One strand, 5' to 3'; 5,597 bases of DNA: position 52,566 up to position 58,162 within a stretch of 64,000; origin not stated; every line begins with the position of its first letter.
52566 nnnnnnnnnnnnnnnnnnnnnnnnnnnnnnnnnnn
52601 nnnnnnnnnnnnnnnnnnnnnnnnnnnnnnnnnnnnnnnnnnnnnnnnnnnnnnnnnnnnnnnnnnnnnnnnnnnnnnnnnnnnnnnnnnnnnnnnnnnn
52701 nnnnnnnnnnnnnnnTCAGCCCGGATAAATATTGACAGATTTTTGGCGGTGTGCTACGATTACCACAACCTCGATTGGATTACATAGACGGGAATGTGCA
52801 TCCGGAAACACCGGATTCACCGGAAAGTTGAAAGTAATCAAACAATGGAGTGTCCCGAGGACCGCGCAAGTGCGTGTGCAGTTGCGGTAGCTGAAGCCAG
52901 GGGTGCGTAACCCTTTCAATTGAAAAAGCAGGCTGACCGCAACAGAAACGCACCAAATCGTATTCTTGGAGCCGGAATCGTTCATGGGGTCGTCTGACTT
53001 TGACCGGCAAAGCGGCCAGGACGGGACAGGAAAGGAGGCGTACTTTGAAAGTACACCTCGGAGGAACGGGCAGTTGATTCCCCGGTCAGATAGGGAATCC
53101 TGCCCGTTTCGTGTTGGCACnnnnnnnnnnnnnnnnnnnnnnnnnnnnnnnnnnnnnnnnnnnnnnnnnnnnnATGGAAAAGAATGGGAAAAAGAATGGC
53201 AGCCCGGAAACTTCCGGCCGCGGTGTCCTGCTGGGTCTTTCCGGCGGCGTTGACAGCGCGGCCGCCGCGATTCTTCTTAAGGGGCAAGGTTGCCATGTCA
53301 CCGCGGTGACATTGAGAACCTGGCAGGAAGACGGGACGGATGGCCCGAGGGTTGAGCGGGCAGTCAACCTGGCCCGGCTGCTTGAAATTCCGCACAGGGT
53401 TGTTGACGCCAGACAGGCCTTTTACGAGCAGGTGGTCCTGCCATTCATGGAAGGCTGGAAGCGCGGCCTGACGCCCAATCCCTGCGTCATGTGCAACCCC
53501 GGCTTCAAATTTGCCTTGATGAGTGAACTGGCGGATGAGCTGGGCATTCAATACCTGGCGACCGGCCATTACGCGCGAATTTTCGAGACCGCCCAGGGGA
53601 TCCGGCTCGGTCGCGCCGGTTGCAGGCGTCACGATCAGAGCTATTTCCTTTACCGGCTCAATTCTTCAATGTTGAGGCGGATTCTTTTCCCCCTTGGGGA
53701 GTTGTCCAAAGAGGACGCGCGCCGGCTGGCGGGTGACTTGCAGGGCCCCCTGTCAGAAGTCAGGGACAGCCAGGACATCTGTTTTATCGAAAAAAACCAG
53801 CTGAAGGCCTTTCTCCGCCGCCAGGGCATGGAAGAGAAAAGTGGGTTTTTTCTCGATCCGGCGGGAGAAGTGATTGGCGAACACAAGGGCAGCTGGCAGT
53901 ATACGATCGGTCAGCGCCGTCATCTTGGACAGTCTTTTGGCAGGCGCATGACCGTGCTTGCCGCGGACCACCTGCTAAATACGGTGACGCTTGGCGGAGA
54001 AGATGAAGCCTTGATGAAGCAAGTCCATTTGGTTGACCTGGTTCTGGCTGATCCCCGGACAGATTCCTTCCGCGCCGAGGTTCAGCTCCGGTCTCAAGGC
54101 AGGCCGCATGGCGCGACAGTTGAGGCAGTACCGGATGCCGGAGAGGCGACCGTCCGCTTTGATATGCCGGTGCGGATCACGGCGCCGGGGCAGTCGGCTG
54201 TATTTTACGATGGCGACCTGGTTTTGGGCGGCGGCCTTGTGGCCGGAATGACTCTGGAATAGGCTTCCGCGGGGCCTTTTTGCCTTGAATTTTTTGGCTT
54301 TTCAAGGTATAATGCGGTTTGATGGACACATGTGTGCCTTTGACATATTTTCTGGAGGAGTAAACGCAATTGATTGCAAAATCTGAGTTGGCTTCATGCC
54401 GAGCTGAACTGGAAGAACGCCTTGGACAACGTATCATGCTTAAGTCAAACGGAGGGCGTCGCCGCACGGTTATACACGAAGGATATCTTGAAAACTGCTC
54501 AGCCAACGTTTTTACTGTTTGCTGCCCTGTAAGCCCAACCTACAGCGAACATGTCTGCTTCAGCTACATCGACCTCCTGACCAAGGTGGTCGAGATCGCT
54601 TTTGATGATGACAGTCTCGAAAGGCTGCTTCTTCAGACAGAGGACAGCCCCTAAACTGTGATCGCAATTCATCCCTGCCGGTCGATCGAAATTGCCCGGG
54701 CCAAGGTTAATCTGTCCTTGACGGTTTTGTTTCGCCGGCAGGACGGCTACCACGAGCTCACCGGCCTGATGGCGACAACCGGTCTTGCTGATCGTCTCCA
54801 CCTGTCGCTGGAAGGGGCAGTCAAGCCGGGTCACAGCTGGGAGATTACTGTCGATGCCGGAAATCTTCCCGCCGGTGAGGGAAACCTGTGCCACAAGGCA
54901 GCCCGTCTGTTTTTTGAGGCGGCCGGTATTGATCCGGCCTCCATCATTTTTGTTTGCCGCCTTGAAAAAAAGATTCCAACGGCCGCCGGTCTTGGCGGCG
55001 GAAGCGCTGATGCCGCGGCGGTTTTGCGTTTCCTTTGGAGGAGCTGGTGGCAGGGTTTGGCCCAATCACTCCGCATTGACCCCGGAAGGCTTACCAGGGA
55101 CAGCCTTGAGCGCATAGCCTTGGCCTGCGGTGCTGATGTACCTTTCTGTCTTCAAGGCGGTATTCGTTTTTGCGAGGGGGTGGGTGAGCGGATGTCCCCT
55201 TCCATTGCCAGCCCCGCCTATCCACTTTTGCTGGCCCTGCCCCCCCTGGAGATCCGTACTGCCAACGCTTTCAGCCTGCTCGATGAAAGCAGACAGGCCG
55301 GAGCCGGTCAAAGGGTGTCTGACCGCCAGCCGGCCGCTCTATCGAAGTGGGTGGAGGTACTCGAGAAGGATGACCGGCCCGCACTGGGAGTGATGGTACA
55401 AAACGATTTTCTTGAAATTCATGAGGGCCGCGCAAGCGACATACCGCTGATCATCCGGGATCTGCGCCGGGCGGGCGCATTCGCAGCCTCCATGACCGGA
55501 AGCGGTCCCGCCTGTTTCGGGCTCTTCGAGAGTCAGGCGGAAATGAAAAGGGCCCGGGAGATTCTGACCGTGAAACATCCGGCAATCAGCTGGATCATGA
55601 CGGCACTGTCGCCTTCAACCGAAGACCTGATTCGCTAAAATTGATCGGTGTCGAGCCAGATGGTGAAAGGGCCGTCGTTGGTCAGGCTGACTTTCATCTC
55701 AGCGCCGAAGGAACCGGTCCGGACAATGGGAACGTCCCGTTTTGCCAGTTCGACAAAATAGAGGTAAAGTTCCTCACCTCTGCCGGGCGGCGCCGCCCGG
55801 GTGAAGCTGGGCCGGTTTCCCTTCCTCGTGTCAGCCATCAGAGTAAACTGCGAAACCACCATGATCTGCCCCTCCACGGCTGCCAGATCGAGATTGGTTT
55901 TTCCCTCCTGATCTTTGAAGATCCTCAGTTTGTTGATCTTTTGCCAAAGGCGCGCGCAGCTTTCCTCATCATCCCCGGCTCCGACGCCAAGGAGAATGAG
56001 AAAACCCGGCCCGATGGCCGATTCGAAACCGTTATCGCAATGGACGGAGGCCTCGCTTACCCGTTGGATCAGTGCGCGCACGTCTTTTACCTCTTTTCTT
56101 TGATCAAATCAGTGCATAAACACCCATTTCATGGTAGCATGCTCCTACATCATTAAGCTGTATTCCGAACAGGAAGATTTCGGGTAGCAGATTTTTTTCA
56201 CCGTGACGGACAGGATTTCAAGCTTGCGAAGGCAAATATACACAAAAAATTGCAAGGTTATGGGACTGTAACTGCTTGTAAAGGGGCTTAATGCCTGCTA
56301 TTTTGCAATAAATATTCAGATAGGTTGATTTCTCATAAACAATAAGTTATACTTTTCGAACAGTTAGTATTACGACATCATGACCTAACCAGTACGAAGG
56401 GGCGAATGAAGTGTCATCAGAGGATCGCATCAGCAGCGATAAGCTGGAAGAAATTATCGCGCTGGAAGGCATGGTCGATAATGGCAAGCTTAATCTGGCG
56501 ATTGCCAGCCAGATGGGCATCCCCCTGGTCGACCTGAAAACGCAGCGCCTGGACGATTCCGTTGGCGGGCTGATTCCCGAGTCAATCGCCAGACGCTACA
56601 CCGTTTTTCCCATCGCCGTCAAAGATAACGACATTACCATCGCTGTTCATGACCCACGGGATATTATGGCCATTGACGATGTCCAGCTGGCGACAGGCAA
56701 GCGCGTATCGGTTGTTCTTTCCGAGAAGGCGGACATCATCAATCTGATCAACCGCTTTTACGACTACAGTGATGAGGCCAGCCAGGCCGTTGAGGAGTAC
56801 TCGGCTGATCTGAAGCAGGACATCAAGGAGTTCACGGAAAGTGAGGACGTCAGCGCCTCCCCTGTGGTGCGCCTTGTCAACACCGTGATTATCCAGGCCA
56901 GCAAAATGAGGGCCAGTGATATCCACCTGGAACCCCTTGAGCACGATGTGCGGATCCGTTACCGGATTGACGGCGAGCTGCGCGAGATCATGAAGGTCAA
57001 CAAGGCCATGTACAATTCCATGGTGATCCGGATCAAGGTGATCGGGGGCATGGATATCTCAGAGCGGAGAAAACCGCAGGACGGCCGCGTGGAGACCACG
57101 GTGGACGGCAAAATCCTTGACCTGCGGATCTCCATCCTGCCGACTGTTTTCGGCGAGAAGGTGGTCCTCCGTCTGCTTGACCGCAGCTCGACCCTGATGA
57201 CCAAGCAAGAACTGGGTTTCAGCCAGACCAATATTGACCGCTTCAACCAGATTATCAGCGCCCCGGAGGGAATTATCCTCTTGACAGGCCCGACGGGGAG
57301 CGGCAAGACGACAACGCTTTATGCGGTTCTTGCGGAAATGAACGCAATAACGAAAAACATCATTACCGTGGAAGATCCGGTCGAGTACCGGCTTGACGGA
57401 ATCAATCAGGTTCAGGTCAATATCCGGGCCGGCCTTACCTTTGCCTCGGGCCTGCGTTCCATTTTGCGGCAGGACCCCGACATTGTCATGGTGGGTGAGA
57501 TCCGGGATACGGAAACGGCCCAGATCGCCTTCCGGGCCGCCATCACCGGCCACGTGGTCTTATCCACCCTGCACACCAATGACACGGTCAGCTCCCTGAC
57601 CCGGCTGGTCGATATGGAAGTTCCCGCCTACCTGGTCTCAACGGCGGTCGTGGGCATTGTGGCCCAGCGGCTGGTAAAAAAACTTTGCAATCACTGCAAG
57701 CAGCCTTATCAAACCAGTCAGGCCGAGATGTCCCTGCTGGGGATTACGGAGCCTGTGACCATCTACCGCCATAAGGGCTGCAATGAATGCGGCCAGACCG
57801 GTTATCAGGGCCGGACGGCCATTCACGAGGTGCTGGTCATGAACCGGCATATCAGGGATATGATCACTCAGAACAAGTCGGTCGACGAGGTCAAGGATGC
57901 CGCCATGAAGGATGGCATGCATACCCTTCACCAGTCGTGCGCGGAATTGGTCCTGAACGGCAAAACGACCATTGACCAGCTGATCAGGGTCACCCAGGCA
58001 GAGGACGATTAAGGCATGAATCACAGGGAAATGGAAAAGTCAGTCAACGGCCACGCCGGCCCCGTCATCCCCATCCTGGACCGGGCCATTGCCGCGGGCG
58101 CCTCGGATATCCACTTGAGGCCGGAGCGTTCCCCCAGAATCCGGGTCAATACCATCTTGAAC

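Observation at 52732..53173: Unclassified roughly 400-nt structured leader with a near-consensus promoter and a terminator-like hairpin upstream of mnmA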

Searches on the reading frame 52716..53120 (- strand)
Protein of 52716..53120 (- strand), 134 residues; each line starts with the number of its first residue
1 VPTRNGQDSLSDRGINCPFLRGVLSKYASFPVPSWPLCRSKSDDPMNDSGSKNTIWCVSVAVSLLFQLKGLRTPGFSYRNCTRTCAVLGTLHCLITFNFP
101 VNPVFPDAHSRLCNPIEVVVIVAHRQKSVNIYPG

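Call 11: search_protein_families(library=pfam, proteins=[window:52716-53120:-], max_evalue=0.01)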
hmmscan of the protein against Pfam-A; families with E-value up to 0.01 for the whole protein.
window:52716-53120:- (134 aa): 0 families

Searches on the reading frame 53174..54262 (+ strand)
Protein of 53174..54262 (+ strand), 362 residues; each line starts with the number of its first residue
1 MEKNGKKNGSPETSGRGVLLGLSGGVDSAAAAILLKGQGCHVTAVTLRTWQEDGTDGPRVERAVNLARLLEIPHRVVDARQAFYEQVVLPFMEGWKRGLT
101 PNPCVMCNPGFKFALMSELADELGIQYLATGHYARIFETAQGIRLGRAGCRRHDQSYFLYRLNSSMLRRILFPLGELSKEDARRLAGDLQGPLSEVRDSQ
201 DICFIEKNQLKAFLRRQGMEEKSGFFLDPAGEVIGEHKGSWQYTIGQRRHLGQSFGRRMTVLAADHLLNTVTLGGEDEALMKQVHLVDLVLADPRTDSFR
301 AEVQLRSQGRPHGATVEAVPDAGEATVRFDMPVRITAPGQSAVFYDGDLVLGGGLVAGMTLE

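Call 11: search_protein_families(library=pfam, proteins=[window:53174-54262:+], max_evalue=0.01)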
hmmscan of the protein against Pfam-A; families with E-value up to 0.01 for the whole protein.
window:53174-54262:+ (362 aa): 8 families
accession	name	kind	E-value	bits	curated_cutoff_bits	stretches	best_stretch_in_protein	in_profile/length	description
PF03054.22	tRNA_Me_trans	-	8.9e-55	185.9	20.6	1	18-207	3-202/202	tRNA methyl transferase HUP domain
PF20258.4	tRNA_Me_trans_C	-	2.9e-14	53.6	20.6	1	291-356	13-77/77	Aminomethyltransferase beta-barrel domain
PF20259.3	tRNA_Me_trans_M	-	2.8e-11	43.2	27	1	212-274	2-65/66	tRNA methyl transferase PRC-barrel domain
PF02540.23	NAD_synthase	-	0.00014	21.5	21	1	14-80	17-82/242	NAD synthase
PF02568.20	ThiI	-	0.00044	20.4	20.5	1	13-49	2-37/197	Thiamine biosynthesis protein (ThiI)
PF06508.19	QueC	-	0.0006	19.8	22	1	19-80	3-61/210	Queuosine biosynthesis protein QueC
PF00733.27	Asn_synthase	-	0.0021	18.2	21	1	21-270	23-221/354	Asparagine synthase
PF00764.25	Arginosuc_synth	-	0.0077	16.7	27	0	18-92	2-74/162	Arginosuccinate synthase N-terminal HUP domain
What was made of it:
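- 53174..54262 (+): mnmA (tRNA 2-thiouridylase), neighbour of the RNA. Pfam tRNA_Me_trans, E = 9e-55, plus the M and C domains (call 11).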

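Call 12: find_related_loci(query=window:53174-54262:+, collection=genome_contigs, flank=4000)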
Query window:53174-54262:+ (362 aa) in genome_contigs; peptide patterns used: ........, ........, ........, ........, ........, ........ (x = any residue, [..] = any of these).
149 stretches matched a pattern; 26 encode a relative of the query (tblastn E <= 1e-3); 26 distinct loci.
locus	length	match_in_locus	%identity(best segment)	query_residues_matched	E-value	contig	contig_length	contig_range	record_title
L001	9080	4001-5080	70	1-360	5e-166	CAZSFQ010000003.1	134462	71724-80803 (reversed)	MAG TPA_asm: uncultured Mageeibacillus sp. isolate binchicken_co39_636 genome assembly, contig: NODE_180_length_134462_c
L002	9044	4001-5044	37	12-356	4e-64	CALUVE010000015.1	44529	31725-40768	MAG: Candidatus Gastranaerophilales bacterium isolate BRZ_FQ__bin83 genome assembly, contig: BRZ_FQ__NODE_1005_length_44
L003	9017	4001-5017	39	20-356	2e-63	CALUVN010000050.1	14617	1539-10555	MAG: Candidatus Gastranaerophilales bacterium isolate BRZ_KE__bin57 genome assembly, contig: BRZ_KE__NODE_5195_length_14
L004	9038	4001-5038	41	13-358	9e-63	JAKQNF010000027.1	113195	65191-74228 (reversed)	MAG: Bacillota bacterium isolate USDV_metabat.107 k141_1314946, whole genome shotgun sequence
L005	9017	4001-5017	38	20-356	2e-62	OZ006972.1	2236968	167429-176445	MAG: Candidatus Gastranaerophilales bacterium isolate metabat2_pooled_hifiasm.1023 MAG genome assembly, chromosome: 1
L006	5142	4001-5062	38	13-356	1e-61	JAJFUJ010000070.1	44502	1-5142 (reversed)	MAG: Chloroflexota bacterium isolate bin.428 k141_2122410, whole genome shotgun sequence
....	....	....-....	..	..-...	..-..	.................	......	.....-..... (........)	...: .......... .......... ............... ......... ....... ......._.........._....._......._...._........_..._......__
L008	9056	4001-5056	37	12-361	3e-60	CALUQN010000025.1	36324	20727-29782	MAG: Candidatus Gastranaerophilales bacterium isolate BRZ_AE__bin22 genome assembly, contig: BRZ_AE__NODE_1952_length_36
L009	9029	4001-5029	37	12-356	2e-59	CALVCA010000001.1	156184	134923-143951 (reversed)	MAG: Candidatus Gastranaerophilales bacterium isolate BRZ_E__bin25 genome assembly, contig: BRZ_E__NODE_97_length_156184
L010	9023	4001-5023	33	18-356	4e-59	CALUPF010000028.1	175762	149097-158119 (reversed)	MAG: Candidatus Gastranaerophilales bacterium isolate E19__bin50 genome assembly, contig: E19__k127_10405833, whole geno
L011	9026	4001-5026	37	25-356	1e-58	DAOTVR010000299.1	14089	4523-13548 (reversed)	MAG TPA_asm: Anaerolineae bacterium isolate H111_70 k127_745771, whole genome shotgun sequence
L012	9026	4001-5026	35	18-356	7e-59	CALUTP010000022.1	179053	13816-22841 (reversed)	MAG: Candidatus Gastranaerophilales bacterium isolate E02__bin124 genome assembly, contig: E02__k127_1564650, whole geno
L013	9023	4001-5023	36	19-356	4e-57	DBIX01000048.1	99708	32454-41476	MAG TPA_asm: Cyanobacteria bacterium UBA791 UBA791_contig_267, whole genome shotgun sequence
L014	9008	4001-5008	36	18-358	1e-56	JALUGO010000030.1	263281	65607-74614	MAG: Desulfurobacteriaceae bacterium isolate S143_metabat2_scaf2bin.186 S143_NODE_9_length_263281_cov_8.990481, whole ge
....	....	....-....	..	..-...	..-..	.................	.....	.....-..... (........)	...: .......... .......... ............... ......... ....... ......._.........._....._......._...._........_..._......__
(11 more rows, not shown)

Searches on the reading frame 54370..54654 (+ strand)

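Call 11: search_protein_families(library=pfam, proteins=[window:54370-54654:+], max_evalue=0.01)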
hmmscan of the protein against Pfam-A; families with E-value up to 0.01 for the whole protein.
window:54370-54654:+ (94 aa): 1 family
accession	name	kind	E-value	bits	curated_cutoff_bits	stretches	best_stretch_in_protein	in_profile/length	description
PF06257.17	VEG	-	5.2e-18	65.3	25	1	6-76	2-72/73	Biofilm formation stimulator VEG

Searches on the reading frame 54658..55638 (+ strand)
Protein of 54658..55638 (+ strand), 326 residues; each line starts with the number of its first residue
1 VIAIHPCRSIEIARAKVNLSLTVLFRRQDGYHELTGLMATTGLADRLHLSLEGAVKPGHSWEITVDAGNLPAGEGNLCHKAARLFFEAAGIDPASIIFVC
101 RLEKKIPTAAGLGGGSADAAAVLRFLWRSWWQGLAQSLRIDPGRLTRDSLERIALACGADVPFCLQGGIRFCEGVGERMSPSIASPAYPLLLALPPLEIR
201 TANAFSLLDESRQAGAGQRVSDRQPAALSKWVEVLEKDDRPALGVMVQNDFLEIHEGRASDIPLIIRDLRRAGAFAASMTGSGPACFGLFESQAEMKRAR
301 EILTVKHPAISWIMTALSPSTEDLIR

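Call 11: search_protein_families(library=pfam, proteins=[window:54658-55638:+], max_evalue=0.01)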
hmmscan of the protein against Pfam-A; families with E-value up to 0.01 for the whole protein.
window:54658-55638:+ (326 aa): 2 families
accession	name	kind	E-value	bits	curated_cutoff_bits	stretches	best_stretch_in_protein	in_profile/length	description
PF00288.32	GHMP_kinases_N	-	3e-11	43.8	22.3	1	76-168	1-87/87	GHMP kinases N terminal domain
PF08544.19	GHMP_kinases_C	-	8.8e-09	36.1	21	1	265-303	39-79/85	GHMP kinases C terminal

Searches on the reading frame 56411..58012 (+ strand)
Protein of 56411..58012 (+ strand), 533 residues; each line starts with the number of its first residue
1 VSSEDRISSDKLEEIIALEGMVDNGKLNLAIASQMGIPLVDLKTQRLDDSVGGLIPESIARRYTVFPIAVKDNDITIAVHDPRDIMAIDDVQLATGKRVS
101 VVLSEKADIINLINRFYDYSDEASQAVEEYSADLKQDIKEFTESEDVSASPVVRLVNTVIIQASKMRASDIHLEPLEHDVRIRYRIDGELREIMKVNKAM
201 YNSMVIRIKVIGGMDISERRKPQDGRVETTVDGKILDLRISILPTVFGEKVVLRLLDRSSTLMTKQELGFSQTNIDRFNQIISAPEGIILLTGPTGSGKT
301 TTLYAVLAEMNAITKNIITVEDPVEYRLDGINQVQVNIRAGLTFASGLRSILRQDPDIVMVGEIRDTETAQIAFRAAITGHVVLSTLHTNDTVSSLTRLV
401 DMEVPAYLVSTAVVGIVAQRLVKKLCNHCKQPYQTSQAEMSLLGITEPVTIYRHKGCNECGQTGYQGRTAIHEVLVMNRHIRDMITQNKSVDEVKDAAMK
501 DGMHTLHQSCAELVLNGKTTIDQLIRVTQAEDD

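Call 11: search_protein_families(library=pfam, proteins=[window:56411-58012:+], max_evalue=0.01)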
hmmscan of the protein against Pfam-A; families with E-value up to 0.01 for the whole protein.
window:56411-58012:+ (533 aa): 14 families
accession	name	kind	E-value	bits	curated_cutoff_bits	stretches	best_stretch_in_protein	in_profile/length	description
PF00437.27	T2SSE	-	9.1e-132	439.6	24.9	1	148-526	4-370/370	Type II/IV secretion system protein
PF05157.20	MshEN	-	6.7e-21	74.5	23.1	1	35-121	1-88/90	MshEN domain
PF00004.35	AAA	-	3e-05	24.9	21.2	1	289-363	1-65/131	ATPase family associated with various cellular activities (AAA)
PF25199.1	nSTAND_NTPase5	-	0.00017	21.9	34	1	286-329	41-85/145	Novel STAND NTPase 5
PF13401.12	AAA_22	-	0.0002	22.1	27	1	286-323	5-42/130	AAA domain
PF13555.12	AAA_29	-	0.00061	19.9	27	1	280-308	16-44/61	P-loop containing region of AAA domain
PF13245.12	AAA_19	-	0.0022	18.6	25.1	1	284-316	9-43/134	AAA domain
PF13476.12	AAA_23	-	0.0023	19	27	1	282-306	15-39/201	AAA domain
PF20720.3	nSTAND3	-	0.0024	18.1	27.2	1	286-324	17-55/155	Novel STAND NTPase 3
PF13191.12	AAA_16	-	0.0031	18.5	32.6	0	285-311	24-49/167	AAA ATPase domain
PF13604.12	AAA_30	-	0.0048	17.1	27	0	278-316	10-48/191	AAA domain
PF00005.33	ABC_tran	-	0.0064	17.5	25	0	287-323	12-48/137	ABC transporter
PF02492.25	cobW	-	0.0069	16.4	20.7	0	288-329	2-43/180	CobW/HypB/UreG, nucleotide-binding domain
PF06414.18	Zeta_toxin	-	0.0081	16.1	22.3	0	288-320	18-49/199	Zeta toxin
